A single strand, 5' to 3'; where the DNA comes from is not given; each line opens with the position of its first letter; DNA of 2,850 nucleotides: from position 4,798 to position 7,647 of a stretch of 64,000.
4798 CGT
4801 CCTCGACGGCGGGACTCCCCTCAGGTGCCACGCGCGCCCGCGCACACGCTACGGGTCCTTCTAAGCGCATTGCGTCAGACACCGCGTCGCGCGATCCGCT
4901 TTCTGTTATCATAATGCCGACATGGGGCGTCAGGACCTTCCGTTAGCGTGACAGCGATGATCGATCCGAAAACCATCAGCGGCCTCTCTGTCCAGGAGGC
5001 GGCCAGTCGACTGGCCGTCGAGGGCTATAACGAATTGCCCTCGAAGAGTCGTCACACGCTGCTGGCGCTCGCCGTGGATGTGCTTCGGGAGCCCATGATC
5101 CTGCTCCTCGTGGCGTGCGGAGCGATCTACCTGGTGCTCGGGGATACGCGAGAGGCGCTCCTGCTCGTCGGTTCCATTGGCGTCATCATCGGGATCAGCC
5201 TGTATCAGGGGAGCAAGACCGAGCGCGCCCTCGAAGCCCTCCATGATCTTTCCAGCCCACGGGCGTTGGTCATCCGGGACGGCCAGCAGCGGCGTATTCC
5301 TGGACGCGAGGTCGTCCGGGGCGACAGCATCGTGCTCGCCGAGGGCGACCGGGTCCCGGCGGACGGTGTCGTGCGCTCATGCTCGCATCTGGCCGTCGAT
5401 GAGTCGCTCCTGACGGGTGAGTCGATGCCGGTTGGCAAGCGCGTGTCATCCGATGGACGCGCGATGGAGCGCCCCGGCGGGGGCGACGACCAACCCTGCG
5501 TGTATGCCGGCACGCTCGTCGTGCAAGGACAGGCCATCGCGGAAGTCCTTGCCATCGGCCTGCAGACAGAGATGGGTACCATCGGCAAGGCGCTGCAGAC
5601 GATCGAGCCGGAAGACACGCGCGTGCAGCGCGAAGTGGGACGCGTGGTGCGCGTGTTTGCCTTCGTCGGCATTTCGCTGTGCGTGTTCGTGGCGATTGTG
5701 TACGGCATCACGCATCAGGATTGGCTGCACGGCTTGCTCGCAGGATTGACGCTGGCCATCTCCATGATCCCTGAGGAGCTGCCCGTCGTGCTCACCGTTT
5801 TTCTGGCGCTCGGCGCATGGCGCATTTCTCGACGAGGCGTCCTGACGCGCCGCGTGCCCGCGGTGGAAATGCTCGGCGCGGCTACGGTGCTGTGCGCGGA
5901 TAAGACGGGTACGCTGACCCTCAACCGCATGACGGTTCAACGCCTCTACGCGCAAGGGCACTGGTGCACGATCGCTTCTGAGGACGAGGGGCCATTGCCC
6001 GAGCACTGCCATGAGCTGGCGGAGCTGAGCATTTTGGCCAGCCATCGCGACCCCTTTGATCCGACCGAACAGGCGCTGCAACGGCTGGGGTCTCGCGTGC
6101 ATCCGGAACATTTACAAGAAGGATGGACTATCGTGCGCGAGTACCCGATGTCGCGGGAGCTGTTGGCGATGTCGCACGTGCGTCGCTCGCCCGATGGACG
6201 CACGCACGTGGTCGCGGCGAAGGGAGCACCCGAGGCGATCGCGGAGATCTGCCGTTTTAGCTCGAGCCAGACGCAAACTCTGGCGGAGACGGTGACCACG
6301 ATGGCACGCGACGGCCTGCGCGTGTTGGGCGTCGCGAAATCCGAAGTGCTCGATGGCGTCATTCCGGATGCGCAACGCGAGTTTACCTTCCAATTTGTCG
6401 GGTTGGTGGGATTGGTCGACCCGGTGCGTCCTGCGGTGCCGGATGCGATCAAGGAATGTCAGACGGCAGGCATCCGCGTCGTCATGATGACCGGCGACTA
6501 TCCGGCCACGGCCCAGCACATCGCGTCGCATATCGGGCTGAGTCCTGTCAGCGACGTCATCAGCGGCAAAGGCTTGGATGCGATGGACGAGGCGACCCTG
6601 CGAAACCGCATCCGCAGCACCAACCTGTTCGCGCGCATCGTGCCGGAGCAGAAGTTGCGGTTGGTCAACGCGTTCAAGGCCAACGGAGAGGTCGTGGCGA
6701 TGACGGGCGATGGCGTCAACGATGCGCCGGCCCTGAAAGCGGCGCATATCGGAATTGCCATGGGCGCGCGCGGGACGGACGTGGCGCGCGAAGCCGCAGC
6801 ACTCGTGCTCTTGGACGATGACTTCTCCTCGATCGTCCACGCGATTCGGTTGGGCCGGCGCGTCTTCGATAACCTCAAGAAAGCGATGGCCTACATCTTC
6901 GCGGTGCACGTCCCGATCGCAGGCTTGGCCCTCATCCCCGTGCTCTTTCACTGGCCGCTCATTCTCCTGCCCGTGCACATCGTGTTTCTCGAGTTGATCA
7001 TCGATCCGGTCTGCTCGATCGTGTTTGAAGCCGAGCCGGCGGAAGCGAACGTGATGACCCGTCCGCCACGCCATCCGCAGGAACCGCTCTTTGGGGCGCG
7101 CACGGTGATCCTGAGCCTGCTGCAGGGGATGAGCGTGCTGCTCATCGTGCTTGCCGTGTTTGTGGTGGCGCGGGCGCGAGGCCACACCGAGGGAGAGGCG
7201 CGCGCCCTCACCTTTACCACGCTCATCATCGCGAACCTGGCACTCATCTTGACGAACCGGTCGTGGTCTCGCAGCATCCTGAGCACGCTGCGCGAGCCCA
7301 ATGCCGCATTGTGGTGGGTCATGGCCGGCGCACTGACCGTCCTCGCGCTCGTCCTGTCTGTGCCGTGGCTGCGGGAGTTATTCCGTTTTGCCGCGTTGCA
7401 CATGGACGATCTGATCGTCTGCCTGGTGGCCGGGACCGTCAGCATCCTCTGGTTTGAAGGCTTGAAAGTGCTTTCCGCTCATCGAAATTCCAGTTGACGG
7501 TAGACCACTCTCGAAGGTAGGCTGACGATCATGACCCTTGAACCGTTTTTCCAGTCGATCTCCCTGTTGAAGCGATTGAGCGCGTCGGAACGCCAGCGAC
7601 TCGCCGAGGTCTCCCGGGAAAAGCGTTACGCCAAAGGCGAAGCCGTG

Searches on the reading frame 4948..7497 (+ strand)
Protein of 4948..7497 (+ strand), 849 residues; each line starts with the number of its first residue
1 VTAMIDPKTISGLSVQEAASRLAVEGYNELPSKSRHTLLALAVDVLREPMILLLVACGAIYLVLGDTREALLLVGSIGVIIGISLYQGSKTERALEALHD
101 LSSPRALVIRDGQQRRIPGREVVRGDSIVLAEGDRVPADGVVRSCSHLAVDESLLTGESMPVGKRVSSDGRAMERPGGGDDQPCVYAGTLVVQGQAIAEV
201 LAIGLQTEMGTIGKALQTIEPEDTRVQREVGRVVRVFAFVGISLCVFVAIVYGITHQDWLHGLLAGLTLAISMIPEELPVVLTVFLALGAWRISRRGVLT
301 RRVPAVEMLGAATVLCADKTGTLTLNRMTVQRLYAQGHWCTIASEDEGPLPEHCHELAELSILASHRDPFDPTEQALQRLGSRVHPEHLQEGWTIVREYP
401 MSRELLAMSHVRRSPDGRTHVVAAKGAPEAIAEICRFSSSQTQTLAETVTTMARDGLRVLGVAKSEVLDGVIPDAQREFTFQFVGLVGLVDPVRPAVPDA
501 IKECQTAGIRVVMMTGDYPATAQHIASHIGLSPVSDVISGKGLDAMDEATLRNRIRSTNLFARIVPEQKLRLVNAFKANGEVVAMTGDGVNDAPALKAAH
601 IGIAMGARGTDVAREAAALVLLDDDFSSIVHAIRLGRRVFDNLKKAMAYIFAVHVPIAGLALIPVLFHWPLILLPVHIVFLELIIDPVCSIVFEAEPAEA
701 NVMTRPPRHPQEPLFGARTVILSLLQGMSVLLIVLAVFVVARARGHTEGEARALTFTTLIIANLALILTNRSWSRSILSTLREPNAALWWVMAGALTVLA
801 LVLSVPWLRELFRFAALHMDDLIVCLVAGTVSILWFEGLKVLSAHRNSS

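Call 53: search_protein_families(library=pfam, proteins=[window:4948-7497:+], max_evalue=0.0001)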
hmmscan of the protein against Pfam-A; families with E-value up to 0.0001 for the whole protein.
window:4948-7497:+ (849 aa): 7 families
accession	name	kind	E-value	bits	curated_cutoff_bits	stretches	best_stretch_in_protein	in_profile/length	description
PF00122.25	E1-E2_ATPase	-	7.4e-45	153.1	28.1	1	101-296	2-181/181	E1-E2 ATPase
PF00689.26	Cation_ATPase_C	-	4.4e-38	131.2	27.3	1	670-841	1-174/175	Cation transporting ATPase, C-terminus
PF00702.32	Hydrolase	-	9.3e-19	69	26.4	1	317-600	6-191/191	haloacid dehalogenase-like hydrolase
PF00690.31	Cation_ATPase_N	-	3.1e-08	33.6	20.4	1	11-60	19-68/69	Cation transporter/ATPase, N-terminus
PF13246.12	Cation_ATPase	-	1.9e-07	31.4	21.7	1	371-436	22-89/91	Cation transport ATPase (P-type)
PF08282.18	Hydrolase_3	-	1.9e-06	28.2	20.9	0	572-633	195-255/255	haloacid dehalogenase-like hydrolase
PF12710.13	HAD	-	2e-05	25.5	27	1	490-597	81-189/189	haloacid dehalogenase-like hydrolase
